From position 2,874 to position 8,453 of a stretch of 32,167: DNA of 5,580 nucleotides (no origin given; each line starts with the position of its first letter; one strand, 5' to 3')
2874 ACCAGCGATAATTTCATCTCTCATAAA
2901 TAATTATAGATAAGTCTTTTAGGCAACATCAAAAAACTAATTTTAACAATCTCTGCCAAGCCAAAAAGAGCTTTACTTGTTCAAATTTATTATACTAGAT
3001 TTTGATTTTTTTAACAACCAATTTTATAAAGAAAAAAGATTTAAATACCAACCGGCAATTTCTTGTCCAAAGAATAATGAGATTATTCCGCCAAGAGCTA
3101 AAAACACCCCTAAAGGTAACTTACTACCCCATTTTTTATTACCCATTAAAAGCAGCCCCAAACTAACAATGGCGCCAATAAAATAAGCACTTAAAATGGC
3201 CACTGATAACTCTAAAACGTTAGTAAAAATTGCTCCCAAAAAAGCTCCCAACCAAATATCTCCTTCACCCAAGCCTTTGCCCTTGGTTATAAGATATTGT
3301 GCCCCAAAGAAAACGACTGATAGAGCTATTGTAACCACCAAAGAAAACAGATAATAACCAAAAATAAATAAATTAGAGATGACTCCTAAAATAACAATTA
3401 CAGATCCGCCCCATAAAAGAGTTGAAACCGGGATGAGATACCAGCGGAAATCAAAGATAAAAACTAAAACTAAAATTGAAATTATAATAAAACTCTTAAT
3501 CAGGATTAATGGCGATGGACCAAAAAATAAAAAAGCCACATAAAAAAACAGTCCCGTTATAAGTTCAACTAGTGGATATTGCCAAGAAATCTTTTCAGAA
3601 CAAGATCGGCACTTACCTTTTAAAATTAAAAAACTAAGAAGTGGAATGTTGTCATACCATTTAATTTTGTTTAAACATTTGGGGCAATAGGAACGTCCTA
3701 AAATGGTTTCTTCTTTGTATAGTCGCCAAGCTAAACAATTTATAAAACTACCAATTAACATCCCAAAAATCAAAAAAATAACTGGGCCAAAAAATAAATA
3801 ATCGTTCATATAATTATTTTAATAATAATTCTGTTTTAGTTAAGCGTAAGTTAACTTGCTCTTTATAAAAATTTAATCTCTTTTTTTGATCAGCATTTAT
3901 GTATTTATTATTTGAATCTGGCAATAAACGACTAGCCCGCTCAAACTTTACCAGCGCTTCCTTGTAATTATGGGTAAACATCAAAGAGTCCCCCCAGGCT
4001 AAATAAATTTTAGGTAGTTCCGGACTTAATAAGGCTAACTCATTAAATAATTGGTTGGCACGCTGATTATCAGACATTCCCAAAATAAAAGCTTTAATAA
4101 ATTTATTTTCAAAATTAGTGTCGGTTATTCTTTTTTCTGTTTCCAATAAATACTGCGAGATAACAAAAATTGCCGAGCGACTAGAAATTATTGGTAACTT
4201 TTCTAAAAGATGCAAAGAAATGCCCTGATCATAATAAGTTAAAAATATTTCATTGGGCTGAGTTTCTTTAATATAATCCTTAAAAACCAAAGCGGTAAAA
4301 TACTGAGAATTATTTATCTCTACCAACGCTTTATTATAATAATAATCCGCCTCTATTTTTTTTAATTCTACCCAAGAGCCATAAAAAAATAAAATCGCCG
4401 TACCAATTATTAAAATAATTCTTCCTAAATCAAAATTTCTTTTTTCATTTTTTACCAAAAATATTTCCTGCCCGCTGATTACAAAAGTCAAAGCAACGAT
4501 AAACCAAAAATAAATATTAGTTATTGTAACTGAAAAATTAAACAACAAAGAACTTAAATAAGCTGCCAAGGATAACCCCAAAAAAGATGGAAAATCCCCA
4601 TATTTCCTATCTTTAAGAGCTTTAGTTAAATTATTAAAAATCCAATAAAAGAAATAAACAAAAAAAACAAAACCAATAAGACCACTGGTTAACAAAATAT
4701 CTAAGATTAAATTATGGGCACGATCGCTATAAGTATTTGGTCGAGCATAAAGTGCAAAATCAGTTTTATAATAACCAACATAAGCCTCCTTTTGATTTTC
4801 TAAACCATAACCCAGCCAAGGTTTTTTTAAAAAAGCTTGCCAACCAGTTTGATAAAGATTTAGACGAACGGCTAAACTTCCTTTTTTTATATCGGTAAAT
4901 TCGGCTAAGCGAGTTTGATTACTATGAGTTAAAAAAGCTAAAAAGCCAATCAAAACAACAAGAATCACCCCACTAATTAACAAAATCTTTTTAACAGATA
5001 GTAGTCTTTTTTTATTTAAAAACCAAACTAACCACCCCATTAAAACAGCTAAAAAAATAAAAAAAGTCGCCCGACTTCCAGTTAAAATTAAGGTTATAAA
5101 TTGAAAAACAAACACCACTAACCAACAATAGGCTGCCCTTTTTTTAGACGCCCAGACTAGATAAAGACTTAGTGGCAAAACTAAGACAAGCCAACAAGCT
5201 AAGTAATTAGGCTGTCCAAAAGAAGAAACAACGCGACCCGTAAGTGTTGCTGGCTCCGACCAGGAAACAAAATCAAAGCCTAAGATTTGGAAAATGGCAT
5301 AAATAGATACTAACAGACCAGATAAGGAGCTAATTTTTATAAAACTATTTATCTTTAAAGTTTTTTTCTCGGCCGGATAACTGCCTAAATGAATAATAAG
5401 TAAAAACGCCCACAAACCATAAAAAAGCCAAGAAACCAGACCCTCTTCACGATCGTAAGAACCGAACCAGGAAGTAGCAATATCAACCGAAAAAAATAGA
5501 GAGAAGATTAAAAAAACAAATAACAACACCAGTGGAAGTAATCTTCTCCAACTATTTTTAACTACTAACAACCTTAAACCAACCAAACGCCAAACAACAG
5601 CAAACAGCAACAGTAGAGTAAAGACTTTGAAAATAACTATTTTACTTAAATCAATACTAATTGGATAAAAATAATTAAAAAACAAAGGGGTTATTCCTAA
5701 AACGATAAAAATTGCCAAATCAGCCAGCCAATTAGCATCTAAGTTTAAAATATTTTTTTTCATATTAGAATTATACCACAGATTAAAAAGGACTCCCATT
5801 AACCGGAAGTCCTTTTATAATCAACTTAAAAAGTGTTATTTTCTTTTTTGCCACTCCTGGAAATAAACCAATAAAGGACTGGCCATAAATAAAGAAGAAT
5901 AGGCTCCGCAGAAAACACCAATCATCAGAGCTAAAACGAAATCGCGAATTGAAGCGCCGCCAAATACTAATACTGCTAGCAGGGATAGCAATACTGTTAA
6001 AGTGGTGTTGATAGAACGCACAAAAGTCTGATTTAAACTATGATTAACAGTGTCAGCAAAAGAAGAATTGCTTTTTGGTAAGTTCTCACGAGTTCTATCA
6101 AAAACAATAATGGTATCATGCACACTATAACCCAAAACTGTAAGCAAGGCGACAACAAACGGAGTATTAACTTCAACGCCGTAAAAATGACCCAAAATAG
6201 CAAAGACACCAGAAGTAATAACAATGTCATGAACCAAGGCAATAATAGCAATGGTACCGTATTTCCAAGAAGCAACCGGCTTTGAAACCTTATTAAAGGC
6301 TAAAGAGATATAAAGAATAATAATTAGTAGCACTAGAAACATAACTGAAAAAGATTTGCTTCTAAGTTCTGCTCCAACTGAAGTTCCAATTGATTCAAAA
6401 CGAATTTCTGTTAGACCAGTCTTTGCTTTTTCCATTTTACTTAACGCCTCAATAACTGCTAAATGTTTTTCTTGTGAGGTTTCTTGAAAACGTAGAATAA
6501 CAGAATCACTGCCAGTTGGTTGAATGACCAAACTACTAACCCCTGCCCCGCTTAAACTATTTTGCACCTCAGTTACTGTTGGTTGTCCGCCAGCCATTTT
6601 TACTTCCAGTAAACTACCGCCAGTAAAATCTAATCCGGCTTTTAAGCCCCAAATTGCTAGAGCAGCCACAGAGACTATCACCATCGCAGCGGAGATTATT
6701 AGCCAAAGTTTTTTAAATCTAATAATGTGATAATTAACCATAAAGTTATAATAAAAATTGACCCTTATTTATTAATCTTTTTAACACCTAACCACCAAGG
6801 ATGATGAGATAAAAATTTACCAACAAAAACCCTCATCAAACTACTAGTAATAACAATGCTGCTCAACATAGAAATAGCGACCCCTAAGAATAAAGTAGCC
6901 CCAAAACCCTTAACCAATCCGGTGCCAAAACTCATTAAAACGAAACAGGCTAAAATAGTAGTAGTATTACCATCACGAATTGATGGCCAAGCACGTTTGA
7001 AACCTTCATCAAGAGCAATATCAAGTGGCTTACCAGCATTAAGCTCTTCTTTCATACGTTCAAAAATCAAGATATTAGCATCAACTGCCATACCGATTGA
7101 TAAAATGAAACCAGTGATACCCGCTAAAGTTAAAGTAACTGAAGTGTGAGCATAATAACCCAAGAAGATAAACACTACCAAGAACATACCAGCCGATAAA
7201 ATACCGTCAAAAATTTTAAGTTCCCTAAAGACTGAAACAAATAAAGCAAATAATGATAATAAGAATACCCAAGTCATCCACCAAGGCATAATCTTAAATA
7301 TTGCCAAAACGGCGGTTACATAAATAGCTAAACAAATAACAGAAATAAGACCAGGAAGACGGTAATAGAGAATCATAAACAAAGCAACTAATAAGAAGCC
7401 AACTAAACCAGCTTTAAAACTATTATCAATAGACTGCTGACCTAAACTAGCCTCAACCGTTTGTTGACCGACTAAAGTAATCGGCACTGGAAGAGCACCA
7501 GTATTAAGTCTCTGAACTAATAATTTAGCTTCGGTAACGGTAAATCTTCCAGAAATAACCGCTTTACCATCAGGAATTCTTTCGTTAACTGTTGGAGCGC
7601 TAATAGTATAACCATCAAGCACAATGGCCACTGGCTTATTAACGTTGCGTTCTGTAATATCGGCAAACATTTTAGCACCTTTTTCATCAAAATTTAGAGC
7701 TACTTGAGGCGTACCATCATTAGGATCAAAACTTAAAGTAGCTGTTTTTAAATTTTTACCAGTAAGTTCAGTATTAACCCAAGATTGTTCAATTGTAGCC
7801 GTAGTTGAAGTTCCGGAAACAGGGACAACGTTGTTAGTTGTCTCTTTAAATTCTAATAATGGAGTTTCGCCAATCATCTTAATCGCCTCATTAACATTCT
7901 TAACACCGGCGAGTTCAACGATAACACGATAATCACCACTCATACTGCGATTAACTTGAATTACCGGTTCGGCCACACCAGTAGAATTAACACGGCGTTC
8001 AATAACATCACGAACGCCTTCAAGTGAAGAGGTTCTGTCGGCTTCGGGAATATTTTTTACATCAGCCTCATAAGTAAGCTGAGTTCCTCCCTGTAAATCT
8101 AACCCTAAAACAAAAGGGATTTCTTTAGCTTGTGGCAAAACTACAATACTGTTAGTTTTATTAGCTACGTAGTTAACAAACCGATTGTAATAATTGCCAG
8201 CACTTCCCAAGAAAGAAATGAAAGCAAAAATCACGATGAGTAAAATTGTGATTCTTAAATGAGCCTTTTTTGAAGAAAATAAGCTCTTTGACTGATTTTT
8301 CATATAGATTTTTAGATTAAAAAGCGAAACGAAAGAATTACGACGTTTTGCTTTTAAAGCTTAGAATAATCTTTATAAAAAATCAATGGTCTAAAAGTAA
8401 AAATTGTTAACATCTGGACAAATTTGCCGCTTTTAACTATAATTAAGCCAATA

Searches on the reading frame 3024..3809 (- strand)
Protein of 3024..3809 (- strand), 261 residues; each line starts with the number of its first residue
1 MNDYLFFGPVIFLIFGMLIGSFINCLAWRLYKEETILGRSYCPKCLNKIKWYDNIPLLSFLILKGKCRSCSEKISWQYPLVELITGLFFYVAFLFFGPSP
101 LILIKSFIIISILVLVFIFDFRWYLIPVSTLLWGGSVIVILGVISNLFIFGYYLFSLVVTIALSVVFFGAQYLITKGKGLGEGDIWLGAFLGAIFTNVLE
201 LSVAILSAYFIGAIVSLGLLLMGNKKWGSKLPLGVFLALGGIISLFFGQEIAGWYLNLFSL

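Call 8: search_protein_families(library=pfam, proteins=[window:3024-3809:-], max_evalue=0.01)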
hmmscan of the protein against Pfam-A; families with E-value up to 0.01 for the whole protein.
window:3024-3809:- (261 aa): 3 families
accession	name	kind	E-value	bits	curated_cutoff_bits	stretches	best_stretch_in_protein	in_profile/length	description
PF06750.18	A24_N_bact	-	1.7e-31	108.5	23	1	14-95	1-83/84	Bacterial Peptidase A24 N-terminal domain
PF01478.23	Peptidase_A24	-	2.4e-05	25.2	26.5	1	108-216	2-103/104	Type IV leader peptidase family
PF21202.3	SLX1_C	-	0.0003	21.5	27.2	0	23-53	30-63/65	Structure-specific endonuclease subunit SLX1, C-terminal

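Call 55: search_protein_families(library=ncbifam, proteins=[window:3024-3809:-], max_evalue=0.01)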
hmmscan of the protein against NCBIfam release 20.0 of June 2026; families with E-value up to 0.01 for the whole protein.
window:3024-3809:- (261 aa): 0 families

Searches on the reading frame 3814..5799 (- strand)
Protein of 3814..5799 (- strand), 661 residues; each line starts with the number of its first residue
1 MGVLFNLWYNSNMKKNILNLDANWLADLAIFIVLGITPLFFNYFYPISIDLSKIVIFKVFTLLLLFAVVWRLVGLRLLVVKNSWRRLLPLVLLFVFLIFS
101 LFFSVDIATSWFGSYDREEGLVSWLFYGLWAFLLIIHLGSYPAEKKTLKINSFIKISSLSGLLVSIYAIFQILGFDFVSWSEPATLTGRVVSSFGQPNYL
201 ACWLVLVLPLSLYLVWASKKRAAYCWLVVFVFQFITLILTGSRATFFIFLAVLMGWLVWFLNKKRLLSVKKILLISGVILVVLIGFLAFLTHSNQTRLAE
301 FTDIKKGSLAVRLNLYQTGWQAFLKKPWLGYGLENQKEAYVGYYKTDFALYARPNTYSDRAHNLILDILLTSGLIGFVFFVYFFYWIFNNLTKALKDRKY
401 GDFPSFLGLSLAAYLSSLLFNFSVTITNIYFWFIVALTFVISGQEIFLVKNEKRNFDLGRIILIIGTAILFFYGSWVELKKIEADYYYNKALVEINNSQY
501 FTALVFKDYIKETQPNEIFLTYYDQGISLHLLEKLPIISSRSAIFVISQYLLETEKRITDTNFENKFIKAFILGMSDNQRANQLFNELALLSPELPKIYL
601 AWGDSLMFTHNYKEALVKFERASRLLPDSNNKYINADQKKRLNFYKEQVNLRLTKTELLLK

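Call 8: search_protein_families(library=pfam, proteins=[window:3814-5799:-], max_evalue=0.01)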
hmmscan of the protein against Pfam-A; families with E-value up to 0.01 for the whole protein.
window:3814-5799:- (661 aa): 2 families
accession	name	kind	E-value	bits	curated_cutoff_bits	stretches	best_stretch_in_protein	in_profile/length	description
PF04932.20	Wzy_C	-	1.9e-23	83.3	31.7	1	229-381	2-149/149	O-Antigen ligase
PF07719.23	TPR_2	-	0.0011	19.3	27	0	597-628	2-33/34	Tetratricopeptide repeat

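Call 55: search_protein_families(library=ncbifam, proteins=[window:3814-5799:-], max_evalue=0.01)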
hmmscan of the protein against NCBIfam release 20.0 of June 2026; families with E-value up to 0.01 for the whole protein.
window:3814-5799:- (661 aa): 3 families
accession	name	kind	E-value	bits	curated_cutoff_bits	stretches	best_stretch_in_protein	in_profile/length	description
TIGR03097.1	PEP_O_lig_1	hypoth_equivalog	1.3e-09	37.5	188.1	1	90-433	78-396/408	putative O-glycosylation ligase, exosortase A system-associated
TIGR04370.1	glyco_rpt_poly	subfamily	3.7e-06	26.2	40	1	82-294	4-237/396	oligosaccharide repeat unit polymerase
TIGR02552.1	LcrH_SycD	equivalog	0.0012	18.6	104.8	1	579-634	35-90/136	SycD/LcrH family type III secretion system chaperone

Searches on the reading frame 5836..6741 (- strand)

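Call 8: search_protein_families(library=pfam, proteins=[window:5836-6741:-], max_evalue=0.01)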
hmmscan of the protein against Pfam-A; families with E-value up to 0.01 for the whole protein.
window:5836-6741:- (301 aa): 2 families
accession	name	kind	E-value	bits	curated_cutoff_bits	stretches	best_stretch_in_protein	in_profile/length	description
PF02355.23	SecD_SecF_C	-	2.8e-54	183.8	20.5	1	103-296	6-188/189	Protein export membrane protein SecD/SecF, C-terminal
PF07549.19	Sec_GG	-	0.0017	18.2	20.3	1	36-48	11-23/28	SecD/SecF GG Motif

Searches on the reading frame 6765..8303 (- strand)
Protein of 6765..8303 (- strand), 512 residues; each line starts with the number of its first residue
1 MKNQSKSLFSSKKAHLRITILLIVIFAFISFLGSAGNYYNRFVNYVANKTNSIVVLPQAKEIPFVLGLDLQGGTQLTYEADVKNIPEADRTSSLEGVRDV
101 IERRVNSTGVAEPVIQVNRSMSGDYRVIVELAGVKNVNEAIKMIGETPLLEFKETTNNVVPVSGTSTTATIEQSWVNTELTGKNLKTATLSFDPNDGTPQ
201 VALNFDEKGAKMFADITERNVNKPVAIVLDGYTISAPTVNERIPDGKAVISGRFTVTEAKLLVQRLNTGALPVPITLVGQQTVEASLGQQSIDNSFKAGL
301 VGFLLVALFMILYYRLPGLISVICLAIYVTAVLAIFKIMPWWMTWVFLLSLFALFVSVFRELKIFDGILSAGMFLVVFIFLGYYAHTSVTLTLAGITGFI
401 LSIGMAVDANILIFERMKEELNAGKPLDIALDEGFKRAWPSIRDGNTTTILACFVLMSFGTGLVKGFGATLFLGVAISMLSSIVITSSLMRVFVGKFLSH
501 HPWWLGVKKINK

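Call 8: search_protein_families(library=pfam, proteins=[window:6765-8303:-], max_evalue=0.01)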
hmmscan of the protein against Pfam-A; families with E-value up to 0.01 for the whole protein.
window:6765-8303:- (512 aa): 6 families
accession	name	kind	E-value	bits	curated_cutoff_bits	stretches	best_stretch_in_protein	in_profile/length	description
PF22599.2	SecDF_P1_head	-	3.8e-30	104.5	27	1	177-273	18-114/114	SecDF, P1 head subdomain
PF21760.3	SecD_1st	-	9.2e-17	60.7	27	1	96-155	3-58/60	Protein translocase subunit SecDF, P1 domain, N-terminal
PF02355.23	SecD_SecF_C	-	7.2e-11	42.3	20.5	1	346-492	38-185/189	Protein export membrane protein SecD/SecF, C-terminal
PF03176.21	MMPL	-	2e-07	30.7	20.5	1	378-497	188-305/333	MMPL family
PF07549.19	Sec_GG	-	8.8e-05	22.4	20.3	1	63-81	7-25/28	SecD/SecF GG Motif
PF00873.25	ACR_tran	-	0.0051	15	28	1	375-493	370-489/1021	AcrB/AcrD/AcrF family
